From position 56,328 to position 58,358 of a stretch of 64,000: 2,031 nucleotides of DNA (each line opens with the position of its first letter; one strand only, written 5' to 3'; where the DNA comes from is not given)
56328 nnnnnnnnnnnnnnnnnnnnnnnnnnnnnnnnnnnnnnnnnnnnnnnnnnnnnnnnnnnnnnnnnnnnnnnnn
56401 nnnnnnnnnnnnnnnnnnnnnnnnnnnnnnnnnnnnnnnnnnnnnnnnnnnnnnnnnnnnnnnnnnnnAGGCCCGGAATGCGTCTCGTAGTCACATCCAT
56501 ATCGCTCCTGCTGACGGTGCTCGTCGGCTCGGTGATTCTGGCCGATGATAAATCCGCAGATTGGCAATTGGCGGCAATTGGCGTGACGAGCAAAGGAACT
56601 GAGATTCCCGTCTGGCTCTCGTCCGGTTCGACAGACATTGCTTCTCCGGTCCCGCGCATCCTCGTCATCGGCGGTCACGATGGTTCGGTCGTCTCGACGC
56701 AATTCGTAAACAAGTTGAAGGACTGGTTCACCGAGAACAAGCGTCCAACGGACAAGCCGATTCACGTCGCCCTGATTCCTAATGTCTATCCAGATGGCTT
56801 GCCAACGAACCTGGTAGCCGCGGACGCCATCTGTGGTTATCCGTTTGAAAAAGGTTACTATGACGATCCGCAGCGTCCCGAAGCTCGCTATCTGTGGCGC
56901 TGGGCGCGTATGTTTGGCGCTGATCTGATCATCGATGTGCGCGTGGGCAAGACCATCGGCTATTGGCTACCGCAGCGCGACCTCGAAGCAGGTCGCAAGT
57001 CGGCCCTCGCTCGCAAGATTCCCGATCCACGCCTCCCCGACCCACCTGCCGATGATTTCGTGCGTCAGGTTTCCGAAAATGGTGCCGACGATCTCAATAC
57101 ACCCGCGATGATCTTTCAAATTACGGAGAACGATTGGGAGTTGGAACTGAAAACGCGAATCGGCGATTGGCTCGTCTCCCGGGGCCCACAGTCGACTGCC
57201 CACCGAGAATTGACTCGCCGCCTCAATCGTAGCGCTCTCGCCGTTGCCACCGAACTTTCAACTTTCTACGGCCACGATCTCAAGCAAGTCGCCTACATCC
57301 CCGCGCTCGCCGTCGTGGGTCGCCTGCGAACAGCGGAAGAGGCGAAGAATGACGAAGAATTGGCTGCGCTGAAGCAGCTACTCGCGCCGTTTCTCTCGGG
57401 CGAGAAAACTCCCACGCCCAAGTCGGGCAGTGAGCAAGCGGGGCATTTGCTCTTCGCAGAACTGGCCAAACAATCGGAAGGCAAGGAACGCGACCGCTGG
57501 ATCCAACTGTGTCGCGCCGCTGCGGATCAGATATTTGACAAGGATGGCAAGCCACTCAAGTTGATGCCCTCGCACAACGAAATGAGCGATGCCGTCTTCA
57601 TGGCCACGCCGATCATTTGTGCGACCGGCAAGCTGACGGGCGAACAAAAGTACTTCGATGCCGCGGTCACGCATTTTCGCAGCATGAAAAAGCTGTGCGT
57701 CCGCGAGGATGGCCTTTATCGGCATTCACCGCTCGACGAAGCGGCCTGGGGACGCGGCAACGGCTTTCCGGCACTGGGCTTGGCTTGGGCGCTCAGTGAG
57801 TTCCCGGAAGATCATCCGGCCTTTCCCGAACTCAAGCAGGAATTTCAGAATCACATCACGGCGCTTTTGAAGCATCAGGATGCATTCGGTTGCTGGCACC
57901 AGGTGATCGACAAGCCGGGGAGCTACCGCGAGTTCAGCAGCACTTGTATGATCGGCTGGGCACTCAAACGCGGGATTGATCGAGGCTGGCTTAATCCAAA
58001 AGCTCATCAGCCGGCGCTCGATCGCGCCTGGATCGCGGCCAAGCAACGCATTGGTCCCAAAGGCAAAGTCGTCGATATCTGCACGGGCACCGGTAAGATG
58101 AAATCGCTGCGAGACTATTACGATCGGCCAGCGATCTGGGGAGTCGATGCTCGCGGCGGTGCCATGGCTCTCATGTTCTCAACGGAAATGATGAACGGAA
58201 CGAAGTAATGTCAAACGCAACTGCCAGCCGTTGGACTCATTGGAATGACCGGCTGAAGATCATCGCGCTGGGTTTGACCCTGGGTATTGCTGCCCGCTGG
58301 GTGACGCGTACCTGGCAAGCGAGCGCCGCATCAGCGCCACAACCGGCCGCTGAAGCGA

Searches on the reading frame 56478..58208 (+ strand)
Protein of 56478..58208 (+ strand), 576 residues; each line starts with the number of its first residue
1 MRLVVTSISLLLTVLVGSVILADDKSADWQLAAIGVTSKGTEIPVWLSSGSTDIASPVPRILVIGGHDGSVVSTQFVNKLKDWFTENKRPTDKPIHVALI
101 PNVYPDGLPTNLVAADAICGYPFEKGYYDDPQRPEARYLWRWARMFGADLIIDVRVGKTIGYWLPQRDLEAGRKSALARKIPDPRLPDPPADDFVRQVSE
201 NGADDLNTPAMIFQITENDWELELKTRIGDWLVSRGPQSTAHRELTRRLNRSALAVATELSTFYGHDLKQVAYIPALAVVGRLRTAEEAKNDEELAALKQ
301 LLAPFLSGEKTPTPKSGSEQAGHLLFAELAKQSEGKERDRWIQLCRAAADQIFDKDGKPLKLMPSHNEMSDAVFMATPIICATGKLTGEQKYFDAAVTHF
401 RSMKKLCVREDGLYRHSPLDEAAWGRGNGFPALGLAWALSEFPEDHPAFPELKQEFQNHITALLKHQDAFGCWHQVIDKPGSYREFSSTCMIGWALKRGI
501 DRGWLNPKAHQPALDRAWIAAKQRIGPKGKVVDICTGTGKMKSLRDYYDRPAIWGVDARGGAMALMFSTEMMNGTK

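Call 65: search_protein_families(library=pfam, proteins=[window:56478-58208:+], max_evalue=0.01)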
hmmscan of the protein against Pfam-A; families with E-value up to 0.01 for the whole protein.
window:56478-58208:+ (576 aa): 1 family
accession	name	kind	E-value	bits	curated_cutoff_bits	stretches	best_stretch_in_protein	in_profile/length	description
PF07470.19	Glyco_hydro_88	-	4.5e-44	151.3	26.6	1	270-572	26-349/352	Glycosyl Hydrolase Family 88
